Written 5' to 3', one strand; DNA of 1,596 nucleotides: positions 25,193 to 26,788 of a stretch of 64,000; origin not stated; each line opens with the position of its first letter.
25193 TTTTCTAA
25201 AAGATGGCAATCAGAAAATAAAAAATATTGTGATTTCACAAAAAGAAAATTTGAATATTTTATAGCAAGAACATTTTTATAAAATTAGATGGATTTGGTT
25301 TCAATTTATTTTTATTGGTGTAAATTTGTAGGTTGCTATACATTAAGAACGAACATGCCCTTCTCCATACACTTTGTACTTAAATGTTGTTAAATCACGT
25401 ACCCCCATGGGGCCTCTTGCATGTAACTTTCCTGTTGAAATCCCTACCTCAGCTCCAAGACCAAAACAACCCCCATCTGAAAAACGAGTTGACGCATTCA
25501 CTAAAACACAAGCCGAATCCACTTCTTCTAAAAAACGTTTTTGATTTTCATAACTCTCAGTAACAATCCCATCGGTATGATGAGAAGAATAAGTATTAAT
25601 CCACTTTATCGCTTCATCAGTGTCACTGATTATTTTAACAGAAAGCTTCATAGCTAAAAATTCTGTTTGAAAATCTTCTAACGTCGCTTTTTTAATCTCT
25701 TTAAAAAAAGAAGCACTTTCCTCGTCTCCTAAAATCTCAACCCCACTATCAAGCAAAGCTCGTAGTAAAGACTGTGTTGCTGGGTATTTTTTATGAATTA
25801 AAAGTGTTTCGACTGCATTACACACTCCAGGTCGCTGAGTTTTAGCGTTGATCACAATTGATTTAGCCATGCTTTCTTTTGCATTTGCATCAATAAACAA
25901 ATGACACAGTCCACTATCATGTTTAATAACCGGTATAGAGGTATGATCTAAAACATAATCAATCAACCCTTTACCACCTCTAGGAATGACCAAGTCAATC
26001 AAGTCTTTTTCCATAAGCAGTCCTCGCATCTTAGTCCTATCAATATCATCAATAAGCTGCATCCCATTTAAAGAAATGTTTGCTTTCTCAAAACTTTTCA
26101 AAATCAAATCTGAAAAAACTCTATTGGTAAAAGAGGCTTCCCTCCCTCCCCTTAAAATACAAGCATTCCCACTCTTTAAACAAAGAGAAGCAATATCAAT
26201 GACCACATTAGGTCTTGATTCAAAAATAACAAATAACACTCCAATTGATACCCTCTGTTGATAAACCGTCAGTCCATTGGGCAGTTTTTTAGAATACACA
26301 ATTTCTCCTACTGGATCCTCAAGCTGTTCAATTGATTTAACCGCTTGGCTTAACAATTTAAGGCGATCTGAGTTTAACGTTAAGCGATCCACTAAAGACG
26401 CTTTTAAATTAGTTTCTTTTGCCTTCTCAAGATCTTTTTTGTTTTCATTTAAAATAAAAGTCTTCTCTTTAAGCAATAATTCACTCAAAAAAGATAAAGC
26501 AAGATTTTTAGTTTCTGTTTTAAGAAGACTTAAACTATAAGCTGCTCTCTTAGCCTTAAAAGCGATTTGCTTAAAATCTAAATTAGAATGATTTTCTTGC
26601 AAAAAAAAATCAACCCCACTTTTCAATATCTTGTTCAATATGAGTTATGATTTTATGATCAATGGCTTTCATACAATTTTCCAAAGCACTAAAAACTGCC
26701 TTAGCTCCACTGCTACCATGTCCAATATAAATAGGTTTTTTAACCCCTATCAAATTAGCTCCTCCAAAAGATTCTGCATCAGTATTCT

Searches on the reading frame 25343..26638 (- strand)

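Call 14: search_protein_families(library=pfam, proteins=[window:25343-26638:-], max_evalue=0.001)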
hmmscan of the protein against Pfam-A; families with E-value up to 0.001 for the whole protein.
window:25343-26638:- (431 aa): 1 family
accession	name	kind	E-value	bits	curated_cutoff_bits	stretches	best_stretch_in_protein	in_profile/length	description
PF00171.27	Aldedh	-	7.8e-07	28.4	23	1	331-391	373-434/461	Aldehyde dehydrogenase family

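Call 29: search_protein_families(library=ncbifam, proteins=[window:25343-26638:-], max_evalue=0.01)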
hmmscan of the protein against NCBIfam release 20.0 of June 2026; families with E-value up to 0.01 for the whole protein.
window:25343-26638:- (431 aa): 7 families
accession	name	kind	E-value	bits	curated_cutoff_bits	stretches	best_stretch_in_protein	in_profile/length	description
NF001221.0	PRK00197.1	equivalog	4.8e-162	539.4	289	1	21-430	6-417/418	glutamate-5-semialdehyde dehydrogenase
TIGR00407.1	proA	equivalog_domain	4e-142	473.7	317.45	1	29-420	1-398/398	glutamate-5-semialdehyde dehydrogenase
TIGR01092.1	P5CS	equivalog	1.4e-102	344.1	796.75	1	23-429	289-694/715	delta l-pyrroline-5-carboxylate synthetase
NF047625.1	AcylSulfactDhSauS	equivalog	4.2e-08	32.4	600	2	321-403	330-416/464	acylating sulfoacetaldehyde dehydrogenase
NF010378.0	PRK13805.1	equivalog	7.3e-06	24.1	951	1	150-308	131-286/872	bifunctional acetaldehyde-CoA/alcohol dehydrogenase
NF052305.1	DioxValDhHalo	equivalog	0.00069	18.6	750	1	324-384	382-442/483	2,5-dioxovalerate dehydrogenase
NF040648.1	lactal_redase_Meth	equivalog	0.00071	18.7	650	0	327-387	368-428/463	lactaldehyde dehydrogenase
